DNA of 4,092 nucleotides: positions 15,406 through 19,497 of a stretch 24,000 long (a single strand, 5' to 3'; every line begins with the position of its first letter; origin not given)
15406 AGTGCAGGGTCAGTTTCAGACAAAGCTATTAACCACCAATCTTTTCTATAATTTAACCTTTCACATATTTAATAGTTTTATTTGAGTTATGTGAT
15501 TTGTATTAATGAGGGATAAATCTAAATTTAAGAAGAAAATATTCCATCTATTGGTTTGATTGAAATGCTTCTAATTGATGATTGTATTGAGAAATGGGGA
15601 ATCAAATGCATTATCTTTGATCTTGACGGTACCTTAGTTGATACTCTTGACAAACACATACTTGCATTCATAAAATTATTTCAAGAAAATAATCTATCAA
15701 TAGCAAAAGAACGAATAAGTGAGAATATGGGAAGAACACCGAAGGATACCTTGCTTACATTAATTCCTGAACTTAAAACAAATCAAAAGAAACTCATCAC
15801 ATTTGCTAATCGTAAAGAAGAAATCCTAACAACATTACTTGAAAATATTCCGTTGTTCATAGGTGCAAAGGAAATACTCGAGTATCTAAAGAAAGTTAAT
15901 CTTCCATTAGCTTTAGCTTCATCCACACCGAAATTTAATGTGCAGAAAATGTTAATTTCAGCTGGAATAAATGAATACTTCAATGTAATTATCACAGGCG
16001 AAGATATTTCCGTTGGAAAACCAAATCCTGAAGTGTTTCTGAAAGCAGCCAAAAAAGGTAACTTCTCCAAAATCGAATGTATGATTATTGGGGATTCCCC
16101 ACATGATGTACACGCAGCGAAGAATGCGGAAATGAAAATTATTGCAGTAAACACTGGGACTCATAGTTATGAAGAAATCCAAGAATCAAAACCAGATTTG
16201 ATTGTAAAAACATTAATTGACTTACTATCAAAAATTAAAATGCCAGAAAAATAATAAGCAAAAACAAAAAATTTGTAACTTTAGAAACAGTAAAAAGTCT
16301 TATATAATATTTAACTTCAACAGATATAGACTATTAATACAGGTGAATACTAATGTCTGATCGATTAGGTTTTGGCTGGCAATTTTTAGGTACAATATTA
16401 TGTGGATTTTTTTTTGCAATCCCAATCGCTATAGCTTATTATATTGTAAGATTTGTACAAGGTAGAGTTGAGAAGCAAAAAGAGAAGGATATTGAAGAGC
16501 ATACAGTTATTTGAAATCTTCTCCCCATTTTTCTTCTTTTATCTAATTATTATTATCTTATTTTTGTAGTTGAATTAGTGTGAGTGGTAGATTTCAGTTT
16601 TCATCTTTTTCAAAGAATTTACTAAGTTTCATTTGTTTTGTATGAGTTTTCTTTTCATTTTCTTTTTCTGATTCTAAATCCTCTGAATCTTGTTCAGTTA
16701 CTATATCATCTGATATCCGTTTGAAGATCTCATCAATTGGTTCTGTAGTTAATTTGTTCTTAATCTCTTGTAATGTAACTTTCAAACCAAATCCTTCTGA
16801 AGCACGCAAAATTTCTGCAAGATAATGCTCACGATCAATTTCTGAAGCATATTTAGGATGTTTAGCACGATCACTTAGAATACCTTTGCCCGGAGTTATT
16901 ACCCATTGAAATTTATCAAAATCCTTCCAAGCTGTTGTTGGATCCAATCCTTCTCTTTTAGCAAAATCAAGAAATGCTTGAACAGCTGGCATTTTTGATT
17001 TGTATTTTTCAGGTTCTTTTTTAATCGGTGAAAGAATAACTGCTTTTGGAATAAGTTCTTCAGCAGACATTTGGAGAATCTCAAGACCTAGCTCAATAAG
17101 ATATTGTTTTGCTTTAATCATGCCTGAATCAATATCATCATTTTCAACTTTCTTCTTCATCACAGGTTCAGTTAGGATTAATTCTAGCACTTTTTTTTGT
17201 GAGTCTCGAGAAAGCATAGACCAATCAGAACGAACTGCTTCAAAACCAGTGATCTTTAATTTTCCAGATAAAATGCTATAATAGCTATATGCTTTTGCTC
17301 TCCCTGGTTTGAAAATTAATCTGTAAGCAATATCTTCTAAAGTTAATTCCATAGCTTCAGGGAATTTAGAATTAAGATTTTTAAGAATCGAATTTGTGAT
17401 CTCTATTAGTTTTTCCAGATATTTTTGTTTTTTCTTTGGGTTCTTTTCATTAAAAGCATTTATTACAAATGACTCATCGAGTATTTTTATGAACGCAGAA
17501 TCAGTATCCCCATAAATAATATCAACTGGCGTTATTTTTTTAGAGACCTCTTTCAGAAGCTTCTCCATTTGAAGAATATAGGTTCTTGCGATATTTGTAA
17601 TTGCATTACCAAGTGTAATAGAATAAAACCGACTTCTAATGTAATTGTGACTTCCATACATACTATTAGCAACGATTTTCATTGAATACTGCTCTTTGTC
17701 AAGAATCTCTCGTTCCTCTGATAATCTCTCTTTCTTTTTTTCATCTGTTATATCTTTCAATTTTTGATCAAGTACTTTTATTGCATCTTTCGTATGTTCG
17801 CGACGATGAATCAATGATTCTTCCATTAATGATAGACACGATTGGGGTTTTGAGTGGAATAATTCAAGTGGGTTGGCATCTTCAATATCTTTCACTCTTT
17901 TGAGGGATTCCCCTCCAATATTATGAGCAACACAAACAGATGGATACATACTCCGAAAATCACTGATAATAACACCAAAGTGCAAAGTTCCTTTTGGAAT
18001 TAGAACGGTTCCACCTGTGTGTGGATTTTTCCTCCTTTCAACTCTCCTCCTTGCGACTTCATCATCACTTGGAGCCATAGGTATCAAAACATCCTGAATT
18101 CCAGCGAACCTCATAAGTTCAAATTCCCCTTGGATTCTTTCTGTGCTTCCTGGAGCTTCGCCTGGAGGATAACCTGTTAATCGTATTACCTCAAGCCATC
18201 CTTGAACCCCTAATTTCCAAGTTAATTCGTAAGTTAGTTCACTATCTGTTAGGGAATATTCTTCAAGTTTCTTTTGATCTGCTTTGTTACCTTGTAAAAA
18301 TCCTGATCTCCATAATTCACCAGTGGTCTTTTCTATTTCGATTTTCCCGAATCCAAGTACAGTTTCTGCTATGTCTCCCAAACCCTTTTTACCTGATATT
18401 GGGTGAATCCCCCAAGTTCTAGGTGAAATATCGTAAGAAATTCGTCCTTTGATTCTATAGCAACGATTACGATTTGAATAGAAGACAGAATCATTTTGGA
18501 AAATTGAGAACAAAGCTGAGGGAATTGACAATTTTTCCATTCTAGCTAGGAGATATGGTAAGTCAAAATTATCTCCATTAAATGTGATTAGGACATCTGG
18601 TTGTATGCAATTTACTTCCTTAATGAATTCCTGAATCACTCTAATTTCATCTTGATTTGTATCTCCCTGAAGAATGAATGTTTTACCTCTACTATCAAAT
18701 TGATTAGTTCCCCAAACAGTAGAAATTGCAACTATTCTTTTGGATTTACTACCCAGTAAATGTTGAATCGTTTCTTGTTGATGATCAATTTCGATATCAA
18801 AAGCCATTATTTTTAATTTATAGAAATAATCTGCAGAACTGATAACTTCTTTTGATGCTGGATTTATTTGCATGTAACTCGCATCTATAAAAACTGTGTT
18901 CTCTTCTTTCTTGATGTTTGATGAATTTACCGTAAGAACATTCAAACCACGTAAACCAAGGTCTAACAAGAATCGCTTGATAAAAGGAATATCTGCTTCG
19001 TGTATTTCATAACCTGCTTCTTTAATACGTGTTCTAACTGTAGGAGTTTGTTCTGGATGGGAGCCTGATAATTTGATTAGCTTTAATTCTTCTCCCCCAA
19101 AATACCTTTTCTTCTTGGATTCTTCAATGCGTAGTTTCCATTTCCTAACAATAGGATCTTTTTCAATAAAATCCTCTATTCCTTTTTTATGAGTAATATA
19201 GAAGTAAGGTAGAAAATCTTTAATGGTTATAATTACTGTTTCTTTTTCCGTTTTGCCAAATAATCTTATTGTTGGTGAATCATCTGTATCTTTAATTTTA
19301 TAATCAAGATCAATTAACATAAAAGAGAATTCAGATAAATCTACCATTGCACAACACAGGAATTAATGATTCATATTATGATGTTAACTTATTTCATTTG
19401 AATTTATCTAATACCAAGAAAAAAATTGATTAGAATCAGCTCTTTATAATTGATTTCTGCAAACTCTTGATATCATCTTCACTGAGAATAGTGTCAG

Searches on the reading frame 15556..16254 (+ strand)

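Call 19: search_protein_families(library=pfam, proteins=[window:15556-16254:+], max_evalue=0.001)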
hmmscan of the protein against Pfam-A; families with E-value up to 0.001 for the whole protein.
window:15556-16254:+ (232 aa): 4 families
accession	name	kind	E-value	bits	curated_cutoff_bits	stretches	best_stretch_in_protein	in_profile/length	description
PF13419.12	HAD_2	-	9.9e-41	140.2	23.8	1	19-198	1-178/178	Haloacid dehalogenase-like hydrolase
PF00702.32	Hydrolase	-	1.4e-27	97.8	26.4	1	16-191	1-190/191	haloacid dehalogenase-like hydrolase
PF13242.12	Hydrolase_like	-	1.8e-15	57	22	1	153-223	2-75/75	HAD-hyrolase-like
PF12710.13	HAD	-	1.5e-09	39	27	1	19-189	1-189/189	haloacid dehalogenase-like hydrolase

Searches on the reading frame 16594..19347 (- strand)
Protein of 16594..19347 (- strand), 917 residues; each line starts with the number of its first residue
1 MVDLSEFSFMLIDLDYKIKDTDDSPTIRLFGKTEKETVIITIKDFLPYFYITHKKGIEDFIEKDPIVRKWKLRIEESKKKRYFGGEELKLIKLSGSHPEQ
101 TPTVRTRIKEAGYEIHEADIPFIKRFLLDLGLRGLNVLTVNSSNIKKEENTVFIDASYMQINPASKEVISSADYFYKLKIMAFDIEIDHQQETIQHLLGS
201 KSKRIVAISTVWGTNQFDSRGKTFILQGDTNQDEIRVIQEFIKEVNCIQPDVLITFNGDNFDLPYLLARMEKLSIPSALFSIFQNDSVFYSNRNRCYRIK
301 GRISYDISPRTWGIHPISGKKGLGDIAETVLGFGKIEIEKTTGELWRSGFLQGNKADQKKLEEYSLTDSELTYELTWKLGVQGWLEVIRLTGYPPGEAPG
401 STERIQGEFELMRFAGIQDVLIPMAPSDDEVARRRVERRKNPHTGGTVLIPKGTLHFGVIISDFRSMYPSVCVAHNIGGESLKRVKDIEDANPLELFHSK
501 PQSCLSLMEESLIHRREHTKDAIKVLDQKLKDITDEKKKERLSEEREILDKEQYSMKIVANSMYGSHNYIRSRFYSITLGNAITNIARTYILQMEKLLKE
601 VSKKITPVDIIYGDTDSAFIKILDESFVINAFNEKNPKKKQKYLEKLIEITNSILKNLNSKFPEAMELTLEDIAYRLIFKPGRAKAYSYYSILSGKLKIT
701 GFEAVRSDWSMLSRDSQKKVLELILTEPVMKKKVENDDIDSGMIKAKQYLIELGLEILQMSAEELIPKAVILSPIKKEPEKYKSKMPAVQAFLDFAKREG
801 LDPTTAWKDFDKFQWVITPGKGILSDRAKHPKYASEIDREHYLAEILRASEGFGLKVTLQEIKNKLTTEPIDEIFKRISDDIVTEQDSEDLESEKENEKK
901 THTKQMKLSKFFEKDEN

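Call 19: search_protein_families(library=pfam, proteins=[window:16594-19347:-], max_evalue=0.001)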
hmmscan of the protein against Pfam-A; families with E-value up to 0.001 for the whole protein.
window:16594-19347:- (917 aa): 4 families
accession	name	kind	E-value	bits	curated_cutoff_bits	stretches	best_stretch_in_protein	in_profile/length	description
PF00136.26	DNA_pol_B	-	2.2e-42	145.8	23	1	411-847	19-443/453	DNA polymerase family B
PF03104.25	DNA_pol_B_exo1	-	2.6e-23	83.1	23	1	114-308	2-225/242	DNA polymerase family B, exonuclease domain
PF10108.15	DNA_pol_B_exo2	-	1.3e-08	35.2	24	1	201-373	7-167/213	Predicted 3'-5' exonuclease related to the exonuclease domain of PolB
PF13482.12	RNase_H_2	-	0.00055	20.3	22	0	210-368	18-153/165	RNase_H superfamily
